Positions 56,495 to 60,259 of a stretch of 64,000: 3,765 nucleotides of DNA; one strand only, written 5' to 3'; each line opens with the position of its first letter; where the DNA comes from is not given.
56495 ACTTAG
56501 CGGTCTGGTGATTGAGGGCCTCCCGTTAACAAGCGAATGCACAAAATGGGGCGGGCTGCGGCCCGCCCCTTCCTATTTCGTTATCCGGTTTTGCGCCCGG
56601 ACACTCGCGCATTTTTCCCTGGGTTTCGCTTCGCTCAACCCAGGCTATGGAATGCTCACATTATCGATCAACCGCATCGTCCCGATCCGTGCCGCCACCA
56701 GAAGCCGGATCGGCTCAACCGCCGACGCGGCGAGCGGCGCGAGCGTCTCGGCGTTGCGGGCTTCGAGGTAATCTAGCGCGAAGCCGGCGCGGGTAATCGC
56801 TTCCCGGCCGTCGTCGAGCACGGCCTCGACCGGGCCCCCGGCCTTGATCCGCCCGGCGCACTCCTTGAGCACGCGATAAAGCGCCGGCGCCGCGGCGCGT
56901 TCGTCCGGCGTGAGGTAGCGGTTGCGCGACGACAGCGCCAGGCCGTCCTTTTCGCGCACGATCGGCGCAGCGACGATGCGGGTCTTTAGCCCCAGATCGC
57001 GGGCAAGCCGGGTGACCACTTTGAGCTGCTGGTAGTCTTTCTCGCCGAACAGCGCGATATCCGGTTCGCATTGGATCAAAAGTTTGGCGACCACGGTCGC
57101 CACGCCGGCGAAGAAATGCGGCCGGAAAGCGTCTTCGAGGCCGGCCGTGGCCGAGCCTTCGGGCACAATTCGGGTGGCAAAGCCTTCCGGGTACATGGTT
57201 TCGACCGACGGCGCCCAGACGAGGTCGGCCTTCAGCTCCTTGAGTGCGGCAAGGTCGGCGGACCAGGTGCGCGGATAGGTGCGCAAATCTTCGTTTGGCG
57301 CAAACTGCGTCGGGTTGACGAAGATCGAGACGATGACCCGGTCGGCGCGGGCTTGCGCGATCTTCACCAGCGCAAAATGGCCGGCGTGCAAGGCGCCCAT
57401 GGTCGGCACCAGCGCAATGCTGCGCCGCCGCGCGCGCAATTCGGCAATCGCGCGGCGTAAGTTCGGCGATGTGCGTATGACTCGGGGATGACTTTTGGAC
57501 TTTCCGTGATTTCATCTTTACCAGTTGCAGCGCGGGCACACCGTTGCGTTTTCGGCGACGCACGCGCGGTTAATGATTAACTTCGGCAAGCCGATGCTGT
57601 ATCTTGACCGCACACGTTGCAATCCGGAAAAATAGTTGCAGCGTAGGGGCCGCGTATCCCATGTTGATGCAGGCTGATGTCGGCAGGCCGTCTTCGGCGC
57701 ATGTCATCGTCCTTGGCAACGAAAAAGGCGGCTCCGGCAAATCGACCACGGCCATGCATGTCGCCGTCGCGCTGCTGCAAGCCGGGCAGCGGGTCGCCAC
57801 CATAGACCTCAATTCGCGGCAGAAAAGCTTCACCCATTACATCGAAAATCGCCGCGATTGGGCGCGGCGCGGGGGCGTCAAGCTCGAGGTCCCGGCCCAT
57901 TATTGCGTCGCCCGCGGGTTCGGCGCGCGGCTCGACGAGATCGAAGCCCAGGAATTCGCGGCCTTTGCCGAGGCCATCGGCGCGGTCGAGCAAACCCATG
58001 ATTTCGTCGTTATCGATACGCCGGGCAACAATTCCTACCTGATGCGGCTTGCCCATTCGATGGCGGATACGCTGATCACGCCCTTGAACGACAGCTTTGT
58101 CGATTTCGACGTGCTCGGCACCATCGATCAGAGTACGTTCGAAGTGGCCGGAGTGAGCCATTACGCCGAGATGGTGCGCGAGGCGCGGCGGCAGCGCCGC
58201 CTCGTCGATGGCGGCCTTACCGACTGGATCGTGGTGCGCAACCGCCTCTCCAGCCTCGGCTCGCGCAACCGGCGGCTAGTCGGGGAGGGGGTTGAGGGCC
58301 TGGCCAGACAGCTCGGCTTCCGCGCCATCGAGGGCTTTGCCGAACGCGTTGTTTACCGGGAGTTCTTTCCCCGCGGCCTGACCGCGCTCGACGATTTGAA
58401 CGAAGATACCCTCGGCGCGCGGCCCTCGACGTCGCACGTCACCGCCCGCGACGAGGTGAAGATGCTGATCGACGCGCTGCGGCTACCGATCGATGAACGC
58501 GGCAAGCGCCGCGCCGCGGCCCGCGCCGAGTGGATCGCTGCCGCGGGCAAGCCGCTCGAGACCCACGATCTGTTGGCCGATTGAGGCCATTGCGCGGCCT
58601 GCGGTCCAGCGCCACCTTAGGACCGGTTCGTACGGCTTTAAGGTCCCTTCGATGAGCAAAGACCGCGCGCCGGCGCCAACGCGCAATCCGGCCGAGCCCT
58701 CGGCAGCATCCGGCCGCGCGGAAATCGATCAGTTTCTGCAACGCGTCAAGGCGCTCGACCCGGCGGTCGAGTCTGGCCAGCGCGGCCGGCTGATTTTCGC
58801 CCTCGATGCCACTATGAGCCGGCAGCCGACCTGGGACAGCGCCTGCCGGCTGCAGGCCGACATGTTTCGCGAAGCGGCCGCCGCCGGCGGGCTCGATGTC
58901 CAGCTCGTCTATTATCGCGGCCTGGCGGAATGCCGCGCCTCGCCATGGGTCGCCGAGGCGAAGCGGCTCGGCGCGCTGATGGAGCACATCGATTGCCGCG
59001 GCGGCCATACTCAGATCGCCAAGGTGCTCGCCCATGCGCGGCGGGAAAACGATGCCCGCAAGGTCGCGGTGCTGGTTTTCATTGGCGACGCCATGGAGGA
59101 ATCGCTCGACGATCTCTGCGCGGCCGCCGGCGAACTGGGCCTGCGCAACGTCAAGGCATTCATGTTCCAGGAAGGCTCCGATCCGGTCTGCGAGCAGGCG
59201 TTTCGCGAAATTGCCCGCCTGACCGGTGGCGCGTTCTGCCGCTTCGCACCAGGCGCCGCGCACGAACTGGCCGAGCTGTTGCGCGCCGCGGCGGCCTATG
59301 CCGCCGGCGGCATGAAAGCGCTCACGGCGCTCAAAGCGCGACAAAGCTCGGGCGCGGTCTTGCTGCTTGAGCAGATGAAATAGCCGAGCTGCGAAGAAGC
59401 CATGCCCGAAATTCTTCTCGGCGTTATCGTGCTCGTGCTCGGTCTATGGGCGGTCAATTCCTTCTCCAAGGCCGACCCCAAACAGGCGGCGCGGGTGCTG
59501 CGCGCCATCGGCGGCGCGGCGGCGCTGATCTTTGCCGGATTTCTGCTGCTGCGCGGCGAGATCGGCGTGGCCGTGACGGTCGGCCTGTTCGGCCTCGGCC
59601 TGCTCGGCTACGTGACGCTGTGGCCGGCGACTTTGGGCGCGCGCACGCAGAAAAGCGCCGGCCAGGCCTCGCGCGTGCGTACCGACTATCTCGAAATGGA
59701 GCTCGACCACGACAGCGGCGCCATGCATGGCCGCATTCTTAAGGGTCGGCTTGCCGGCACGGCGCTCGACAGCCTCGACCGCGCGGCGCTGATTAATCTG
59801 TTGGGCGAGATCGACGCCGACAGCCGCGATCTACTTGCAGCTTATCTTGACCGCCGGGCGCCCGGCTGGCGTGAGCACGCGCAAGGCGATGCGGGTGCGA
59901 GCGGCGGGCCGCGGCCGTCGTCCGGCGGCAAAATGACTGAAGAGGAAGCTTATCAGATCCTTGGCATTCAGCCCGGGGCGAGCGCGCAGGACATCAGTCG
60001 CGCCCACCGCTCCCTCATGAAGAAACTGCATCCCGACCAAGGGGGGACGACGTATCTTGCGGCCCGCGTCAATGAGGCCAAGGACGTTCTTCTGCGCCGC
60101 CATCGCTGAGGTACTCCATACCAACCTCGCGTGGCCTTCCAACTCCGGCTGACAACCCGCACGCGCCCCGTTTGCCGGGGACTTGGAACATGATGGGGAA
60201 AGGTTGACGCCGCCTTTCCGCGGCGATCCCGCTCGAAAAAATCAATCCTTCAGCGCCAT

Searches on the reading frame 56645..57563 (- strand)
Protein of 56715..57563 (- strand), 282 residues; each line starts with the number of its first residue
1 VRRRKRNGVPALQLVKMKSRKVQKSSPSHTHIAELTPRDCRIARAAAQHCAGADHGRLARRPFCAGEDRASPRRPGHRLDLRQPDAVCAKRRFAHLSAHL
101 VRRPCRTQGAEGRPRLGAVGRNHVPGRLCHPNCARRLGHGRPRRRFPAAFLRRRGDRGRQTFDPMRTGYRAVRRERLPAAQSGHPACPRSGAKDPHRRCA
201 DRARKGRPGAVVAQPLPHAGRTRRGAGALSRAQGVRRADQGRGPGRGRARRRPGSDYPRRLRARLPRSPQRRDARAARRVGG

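Call 7: search_protein_families(library=ncbifam, proteins=[window:56715-57563:-])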
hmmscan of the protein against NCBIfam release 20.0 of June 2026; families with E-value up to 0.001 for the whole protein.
window:56715-57563:- (282 aa): 0 families

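Call 8: search_protein_families(library=pfam, proteins=[window:56715-57563:-])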
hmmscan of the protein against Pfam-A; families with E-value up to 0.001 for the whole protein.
window:56715-57563:- (282 aa): 0 families

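Call 9: search_protein_families(library=pfam, proteins=[window:56645-57439:-])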
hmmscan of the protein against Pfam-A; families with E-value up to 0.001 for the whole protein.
window:56645-57439:- (264 aa): 1 family
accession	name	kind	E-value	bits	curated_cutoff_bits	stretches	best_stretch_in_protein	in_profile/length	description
PF02569.21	Pantoate_ligase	-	2.2e-94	316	20.7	1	3-261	18-267/268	Pantoate-beta-alanine ligase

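Call 18: find_related_loci(query=window:56645-57439:-, collection=genome_contigs, flank=10000)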
Query window:56645-57439:- (264 aa) in genome_contigs; peptide patterns used: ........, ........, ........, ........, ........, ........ (x = any residue, [..] = any of these).
600 stretches matched a pattern (row limit reached: there are more); 596 encode a relative of the query (tblastn E <= 1e-3); the best 80 are kept; 80 distinct loci.
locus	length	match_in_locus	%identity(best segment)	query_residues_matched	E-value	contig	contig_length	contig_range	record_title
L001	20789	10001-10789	89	1-263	1e-152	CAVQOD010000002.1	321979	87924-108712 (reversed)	MAG: uncultured Alphaproteobacteria bacterium isolate MFD04463.bin.2.215 genome assembly, contig: contig_20381, whole ge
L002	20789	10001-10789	87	1-263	3e-152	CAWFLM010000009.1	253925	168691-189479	MAG: uncultured Alphaproteobacteria bacterium isolate MFD01716.bin.2.74 genome assembly, contig: contig_42199, whole gen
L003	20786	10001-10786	73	2-263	3e-125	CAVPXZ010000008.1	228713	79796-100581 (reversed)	MAG: uncultured Alphaproteobacteria bacterium isolate MFD01872.bin.1.255 genome assembly, contig: contig_189214, whole g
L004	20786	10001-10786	73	2-263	7e-125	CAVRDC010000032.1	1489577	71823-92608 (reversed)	MAG: uncultured Alphaproteobacteria bacterium isolate MFD03399.bin.2.84 genome assembly, contig: contig_4246, whole geno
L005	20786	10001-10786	73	2-263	2e-122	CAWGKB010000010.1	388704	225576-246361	MAG: uncultured Alphaproteobacteria bacterium isolate MFD05705.bin.1.209 genome assembly, contig: contig_57997, whole ge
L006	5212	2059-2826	71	8-263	9e-115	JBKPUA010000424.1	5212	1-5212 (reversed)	MAG: Pseudomonadota bacterium isolate GM_HAYS_MAG_00042 GM_HAYS_000000585961, whole genome shotgun sequence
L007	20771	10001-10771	67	7-263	7e-113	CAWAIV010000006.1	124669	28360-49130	MAG: uncultured proteobacterium isolate MFD02416.bin.2.32 genome assembly, contig: contig_20608, whole genome shotgun se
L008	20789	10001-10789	68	2-264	2e-110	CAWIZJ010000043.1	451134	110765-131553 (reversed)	MAG: uncultured Alphaproteobacteria bacterium isolate MFD00962.bin.1.324 genome assembly, contig: contig_40063, whole ge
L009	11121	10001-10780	65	4-263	5e-110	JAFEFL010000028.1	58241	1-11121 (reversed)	MAG: Proteobacteria bacterium isolate SZAS LIN-22 LIN-643__28__length-58241, whole genome shotgun sequence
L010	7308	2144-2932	63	1-263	2e-108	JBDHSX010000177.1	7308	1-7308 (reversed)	MAG: Xanthobacteraceae bacterium isolate AS-MESO-3CA.292 NODE_42601_length_7308_cov_18.250726, whole genome shotgun sequ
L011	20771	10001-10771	67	8-264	1e-108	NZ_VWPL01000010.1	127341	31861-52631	Blastochloris sulfoviridis strain DSM 729 NODE_10_length_127341_cov_37.5031, whole genome shotgun sequence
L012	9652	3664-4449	65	2-263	3e-107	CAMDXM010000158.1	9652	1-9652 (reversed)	MAG: Pseudorhodoplanes sinuspersici isolate LH-02apr19-173 genome assembly, contig: LH-02apr19-C16724, whole genome shot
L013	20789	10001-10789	63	1-263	2e-104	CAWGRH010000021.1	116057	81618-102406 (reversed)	MAG: uncultured Alphaproteobacteria bacterium isolate MFD05513.bin.2.150 genome assembly, contig: contig_50621, whole ge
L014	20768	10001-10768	70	8-263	4e-103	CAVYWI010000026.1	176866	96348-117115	MAG: uncultured Alphaproteobacteria bacterium isolate MFD01299.bin.2.207 genome assembly, contig: contig_5522, whole gen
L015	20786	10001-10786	59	2-263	4e-97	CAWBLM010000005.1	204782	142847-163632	MAG: uncultured Alphaproteobacteria bacterium isolate MFD02248.bin.1.126 genome assembly, contig: contig_28999, whole ge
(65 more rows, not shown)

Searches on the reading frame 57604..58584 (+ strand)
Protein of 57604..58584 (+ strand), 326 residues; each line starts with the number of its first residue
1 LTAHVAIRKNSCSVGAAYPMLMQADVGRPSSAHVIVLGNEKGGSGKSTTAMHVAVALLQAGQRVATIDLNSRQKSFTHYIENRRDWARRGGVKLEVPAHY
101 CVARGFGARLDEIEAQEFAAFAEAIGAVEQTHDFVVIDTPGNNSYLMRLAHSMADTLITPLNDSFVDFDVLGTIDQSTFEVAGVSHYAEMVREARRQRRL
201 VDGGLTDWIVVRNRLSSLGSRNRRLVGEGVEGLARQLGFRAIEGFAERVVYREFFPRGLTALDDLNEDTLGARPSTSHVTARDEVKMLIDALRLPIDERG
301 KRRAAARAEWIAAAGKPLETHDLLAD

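Call 7: search_protein_families(library=ncbifam, proteins=[window:57604-58584:+])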
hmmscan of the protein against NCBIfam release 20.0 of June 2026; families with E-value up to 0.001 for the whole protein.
window:57604-58584:+ (326 aa): 12 families
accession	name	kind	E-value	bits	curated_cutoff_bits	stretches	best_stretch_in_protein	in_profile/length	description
NF041546.1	ParA_partition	equivalog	2.8e-19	69.5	180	1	34-169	1-114/203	ParA family partition ATPase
TIGR03453.1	partition_RepA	equivalog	1e-10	41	348.45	1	33-75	105-146/387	plasmid partitioning protein RepA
NF010443.0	PRK13869.1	subfamily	1.9e-07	30.2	446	1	33-72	122-161/405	plasmid-partitioning protein RepA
TIGR03815.1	CpaE_hom_Actino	equivalog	1.8e-06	27.4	154.45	0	21-71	100-150/340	septum site-determining protein Ssd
TIGR01968.1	minD_bact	equivalog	1.9e-06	27.5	212.9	1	33-70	2-39/261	septum site-determining protein MinD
TIGR01007.1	eps_fam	subfamily_domain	3e-06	26.9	108.05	1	33-80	18-64/204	polysaccharide biosynthesis tyrosine autokinase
TIGR01969.1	minD_arch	subfamily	4e-06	26.2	201.75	1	34-68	2-36/251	cell division ATPase MinD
NF047398.1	AAA_KGGVGR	domain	5.5e-05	23.6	90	1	33-69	3-39/190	KGGVGR-motif variant AAA ATPase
TIGR03371.1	cellulose_yhjQ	equivalog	0.00018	21.1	157.85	0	33-73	2-42/246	cellulose biosynthesis protein BcsQ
NF041136.1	MrpORP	equivalog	0.00023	20.6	450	1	33-70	6-43/365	iron-sulfur cluster carrier protein MrpORP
NF053622.1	ATPseBagAMYCTU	equivalog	0.00025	20.6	400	1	40-73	14-47/325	ATPase BagA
NF008669.0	PRK11670.1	equivalog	0.0006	18.8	348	1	33-70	108-145/369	iron-sulfur cluster carrier protein ApbC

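Call 8: search_protein_families(library=pfam, proteins=[window:57604-58584:+])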
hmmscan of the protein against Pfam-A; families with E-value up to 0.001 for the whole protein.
window:57604-58584:+ (326 aa): 6 families
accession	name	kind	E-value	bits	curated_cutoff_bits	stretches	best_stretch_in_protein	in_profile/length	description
PF09140.17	MipZ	-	6.9e-109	363.6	20.7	1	33-295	1-261/262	ATPase MipZ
PF13614.12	AAA_31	-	2e-15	57.6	27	2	33-77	2-45/177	AAA domain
PF01656.29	CbiA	-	1.2e-08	35.4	25.4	1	35-183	1-54/125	CobQ/CobB/MinD/ParA nucleotide binding domain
PF10609.15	ParA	-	9e-06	25.7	27.1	1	33-70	4-41/246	NUBPL iron-transfer P-loop NTPase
PF06564.18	CBP_BcsQ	-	1.5e-05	25.1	21.3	0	35-88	4-60/234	Cellulose biosynthesis protein BcsQ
PF25199.1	nSTAND_NTPase5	-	0.0004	20.7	34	0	34-80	44-90/145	Novel STAND NTPase 5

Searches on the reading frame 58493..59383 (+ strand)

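Call 7: search_protein_families(library=ncbifam, proteins=[window:58493-59383:+])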
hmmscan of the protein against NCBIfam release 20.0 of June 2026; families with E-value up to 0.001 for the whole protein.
window:58493-59383:+ (296 aa): 0 families

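Call 8: search_protein_families(library=pfam, proteins=[window:58493-59383:+])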
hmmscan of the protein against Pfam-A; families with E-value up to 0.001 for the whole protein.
window:58493-59383:+ (296 aa): 0 families

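Call 66: search_protein_families(library=pfam, proteins=[window:58493-59383:+], max_evalue=0.01)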
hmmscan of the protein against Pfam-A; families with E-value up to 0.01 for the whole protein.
window:58493-59383:+ (296 aa): 1 family
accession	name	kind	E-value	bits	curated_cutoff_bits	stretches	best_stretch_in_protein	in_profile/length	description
PF13519.12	VWA_2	-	0.0091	17.1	27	0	100-200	1-106/107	von Willebrand factor type A domain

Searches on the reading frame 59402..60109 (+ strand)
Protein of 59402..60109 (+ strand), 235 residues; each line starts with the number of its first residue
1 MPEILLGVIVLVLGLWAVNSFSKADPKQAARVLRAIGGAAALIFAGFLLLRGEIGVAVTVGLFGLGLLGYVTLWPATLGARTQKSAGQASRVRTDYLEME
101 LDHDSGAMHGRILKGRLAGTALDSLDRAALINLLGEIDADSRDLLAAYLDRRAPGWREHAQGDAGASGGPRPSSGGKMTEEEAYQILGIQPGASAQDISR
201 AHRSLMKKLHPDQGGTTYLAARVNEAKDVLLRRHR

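Call 9: search_protein_families(library=pfam, proteins=[window:59402-60109:+])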
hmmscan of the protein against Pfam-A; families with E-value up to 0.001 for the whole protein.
window:59402-60109:+ (235 aa): 1 family
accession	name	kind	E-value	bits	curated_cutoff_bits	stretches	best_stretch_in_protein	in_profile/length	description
PF00226.36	DnaJ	-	7.8e-09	36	27.8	1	183-230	2-53/63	DnaJ domain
